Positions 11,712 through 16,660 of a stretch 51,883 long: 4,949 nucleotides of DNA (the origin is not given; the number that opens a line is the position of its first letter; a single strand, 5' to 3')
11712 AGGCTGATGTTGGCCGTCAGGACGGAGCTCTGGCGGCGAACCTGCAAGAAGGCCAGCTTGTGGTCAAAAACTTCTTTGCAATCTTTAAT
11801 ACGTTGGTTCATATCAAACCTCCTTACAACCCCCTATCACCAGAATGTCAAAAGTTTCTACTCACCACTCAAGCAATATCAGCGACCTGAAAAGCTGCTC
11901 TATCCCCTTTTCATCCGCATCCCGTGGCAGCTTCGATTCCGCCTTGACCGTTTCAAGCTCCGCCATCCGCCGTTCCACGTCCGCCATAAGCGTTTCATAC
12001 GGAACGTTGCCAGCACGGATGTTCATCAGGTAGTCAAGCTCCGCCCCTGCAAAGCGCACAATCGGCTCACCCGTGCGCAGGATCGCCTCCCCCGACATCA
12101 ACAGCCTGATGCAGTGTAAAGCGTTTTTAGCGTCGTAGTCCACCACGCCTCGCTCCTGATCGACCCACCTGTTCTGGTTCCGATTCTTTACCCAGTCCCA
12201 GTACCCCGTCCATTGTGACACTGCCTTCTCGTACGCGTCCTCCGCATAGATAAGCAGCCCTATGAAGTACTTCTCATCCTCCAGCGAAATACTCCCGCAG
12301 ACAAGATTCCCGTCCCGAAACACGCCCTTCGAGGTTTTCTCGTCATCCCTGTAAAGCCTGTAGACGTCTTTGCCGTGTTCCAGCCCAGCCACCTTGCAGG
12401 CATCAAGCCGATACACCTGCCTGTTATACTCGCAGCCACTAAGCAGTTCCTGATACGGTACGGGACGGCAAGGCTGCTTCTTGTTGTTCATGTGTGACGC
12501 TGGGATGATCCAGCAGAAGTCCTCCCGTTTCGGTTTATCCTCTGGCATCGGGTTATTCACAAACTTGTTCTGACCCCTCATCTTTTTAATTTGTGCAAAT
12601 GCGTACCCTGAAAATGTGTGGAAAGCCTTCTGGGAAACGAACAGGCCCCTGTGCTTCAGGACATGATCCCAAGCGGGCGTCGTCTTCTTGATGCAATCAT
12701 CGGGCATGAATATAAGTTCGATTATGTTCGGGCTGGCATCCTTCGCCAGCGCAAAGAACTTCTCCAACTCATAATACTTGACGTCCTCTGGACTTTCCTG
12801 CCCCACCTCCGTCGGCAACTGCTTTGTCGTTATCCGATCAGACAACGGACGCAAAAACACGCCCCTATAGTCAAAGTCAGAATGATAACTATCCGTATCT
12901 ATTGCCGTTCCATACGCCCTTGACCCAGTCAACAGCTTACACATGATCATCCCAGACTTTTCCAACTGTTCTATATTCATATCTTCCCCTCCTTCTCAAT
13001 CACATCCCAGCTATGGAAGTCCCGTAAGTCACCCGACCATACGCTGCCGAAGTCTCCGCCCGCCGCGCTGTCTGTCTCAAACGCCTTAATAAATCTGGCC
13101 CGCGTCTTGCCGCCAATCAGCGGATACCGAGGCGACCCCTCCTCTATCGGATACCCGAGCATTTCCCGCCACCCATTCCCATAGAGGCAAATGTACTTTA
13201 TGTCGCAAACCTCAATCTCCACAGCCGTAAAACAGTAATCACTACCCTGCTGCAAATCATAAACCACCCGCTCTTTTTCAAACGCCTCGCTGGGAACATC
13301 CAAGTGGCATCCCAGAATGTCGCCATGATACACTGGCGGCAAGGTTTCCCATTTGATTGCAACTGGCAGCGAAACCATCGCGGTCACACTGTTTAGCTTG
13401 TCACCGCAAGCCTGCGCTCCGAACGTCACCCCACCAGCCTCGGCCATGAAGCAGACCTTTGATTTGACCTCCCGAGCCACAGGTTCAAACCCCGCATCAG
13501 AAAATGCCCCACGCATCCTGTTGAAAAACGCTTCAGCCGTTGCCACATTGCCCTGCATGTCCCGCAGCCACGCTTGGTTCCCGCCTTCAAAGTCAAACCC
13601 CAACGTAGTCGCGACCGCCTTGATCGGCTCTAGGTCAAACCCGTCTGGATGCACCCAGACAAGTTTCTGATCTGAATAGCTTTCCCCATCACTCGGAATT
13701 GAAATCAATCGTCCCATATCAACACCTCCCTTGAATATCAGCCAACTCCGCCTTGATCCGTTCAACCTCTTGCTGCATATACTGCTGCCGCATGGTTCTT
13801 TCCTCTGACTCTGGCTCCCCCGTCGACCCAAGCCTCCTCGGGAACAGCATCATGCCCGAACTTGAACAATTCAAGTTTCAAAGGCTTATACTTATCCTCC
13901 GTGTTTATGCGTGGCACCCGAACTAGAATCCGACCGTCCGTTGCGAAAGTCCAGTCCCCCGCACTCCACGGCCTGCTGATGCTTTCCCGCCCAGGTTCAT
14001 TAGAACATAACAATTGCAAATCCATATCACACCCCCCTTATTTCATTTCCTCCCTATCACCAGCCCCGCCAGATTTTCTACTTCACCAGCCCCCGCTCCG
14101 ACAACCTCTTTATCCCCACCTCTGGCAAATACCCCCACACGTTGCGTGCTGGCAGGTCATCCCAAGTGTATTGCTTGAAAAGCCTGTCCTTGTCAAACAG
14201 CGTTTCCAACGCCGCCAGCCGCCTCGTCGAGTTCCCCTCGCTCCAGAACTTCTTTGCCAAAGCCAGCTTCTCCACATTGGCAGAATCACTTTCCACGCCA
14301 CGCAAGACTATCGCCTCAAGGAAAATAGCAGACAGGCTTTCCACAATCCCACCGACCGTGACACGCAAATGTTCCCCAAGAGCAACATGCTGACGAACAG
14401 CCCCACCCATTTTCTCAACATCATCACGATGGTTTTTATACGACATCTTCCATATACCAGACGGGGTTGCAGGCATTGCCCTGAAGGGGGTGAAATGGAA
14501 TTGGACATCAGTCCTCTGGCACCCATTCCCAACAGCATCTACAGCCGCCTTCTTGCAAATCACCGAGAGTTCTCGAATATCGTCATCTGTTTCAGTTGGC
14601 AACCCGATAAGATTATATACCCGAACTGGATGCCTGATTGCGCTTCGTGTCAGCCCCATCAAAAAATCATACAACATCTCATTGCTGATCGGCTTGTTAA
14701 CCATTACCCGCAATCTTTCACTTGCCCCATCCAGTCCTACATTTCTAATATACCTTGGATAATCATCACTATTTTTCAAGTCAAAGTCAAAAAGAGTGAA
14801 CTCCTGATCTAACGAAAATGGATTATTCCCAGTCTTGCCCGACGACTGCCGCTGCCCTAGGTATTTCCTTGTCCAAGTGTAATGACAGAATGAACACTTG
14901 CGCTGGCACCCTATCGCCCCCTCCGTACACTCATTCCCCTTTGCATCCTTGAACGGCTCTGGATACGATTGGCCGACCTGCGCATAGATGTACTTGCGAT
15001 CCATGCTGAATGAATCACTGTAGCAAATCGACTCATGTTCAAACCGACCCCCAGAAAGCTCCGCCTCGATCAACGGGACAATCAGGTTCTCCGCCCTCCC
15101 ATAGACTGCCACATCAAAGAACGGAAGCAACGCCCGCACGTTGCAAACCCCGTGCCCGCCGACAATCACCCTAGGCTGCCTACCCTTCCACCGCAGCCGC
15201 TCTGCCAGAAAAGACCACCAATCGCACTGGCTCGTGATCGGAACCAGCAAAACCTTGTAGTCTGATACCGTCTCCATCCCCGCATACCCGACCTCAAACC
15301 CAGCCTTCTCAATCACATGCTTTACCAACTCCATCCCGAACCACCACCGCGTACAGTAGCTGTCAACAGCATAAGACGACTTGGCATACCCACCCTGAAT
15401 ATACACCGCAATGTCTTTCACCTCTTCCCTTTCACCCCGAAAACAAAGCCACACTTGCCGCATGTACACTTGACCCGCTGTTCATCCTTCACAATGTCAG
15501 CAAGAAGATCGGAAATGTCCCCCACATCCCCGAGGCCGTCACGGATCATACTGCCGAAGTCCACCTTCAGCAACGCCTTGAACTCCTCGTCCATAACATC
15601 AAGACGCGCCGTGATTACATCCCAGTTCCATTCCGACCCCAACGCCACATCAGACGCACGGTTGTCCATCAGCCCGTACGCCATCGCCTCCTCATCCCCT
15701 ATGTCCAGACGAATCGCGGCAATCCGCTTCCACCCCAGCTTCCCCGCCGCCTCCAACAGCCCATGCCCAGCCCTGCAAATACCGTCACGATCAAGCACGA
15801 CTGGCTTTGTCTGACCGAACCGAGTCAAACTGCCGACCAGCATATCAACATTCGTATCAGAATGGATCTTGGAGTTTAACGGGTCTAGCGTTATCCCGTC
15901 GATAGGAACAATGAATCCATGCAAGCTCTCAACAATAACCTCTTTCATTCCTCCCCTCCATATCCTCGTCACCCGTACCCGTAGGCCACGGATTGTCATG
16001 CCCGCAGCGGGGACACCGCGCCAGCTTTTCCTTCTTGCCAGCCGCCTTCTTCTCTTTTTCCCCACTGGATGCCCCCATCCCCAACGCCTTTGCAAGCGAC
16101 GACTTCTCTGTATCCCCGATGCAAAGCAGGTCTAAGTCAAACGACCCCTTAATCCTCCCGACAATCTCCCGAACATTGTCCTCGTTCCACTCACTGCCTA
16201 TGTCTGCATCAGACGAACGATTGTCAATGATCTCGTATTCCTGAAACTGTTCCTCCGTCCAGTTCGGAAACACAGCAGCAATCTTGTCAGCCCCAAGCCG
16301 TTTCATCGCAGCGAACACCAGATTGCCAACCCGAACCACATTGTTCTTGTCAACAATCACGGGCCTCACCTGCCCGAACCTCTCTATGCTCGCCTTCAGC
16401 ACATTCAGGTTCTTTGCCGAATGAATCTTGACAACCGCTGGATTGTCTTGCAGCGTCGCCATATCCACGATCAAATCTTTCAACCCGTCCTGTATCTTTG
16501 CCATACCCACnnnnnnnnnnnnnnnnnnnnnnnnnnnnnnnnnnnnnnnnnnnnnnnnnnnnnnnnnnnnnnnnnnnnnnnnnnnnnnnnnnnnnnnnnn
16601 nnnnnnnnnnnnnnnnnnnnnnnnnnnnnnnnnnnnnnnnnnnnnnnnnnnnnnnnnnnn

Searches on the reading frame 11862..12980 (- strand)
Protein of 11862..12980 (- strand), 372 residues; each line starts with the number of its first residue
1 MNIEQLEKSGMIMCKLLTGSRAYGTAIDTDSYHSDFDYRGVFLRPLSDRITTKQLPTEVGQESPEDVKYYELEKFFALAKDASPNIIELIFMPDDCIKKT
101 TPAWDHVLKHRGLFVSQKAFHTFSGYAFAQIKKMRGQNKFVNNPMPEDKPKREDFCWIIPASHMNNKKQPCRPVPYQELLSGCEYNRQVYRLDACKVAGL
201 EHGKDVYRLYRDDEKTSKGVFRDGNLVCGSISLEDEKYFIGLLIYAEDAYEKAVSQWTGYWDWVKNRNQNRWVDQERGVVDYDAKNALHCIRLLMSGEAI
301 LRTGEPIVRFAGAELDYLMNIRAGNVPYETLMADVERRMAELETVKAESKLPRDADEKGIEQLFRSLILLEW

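Call 29: search_protein_families(library=pfam, max_evalue=0.01, proteins=[window:11862-12980:-])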
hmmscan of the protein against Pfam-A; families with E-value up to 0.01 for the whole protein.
window:11862-12980:- (372 aa): 1 family
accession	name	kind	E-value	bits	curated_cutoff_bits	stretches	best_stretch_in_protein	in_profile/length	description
PF10127.15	RlaP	-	6.9e-18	65.7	23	1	12-138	20-144/249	RNA repair pathway DNA polymerase beta family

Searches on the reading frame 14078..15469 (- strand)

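Call 29: search_protein_families(library=pfam, max_evalue=0.01, proteins=[window:14078-15469:-])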
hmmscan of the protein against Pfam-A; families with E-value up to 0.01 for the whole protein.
window:14078-15469:- (463 aa): 2 families
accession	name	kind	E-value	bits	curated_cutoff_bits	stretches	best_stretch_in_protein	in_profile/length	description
PF04055.27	Radical_SAM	-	8.2e-06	26.5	29.5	1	243-301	106-162/166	Radical SAM superfamily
PF19864.5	Radical_SAM_N2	-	3.6e-05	23.7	29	1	96-136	84-124/151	Radical SAM proteins, N-terminal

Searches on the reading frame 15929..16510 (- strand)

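Call 29: search_protein_families(library=pfam, max_evalue=0.01, proteins=[window:15929-16510:-])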
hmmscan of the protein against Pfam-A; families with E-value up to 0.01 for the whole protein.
window:15929-16510:- (193 aa): 1 family
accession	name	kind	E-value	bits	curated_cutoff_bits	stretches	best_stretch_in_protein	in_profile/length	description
PF02195.25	ParB_N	-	0.00056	20.3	26.3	1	19-97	10-93/95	ParB N-terminal domain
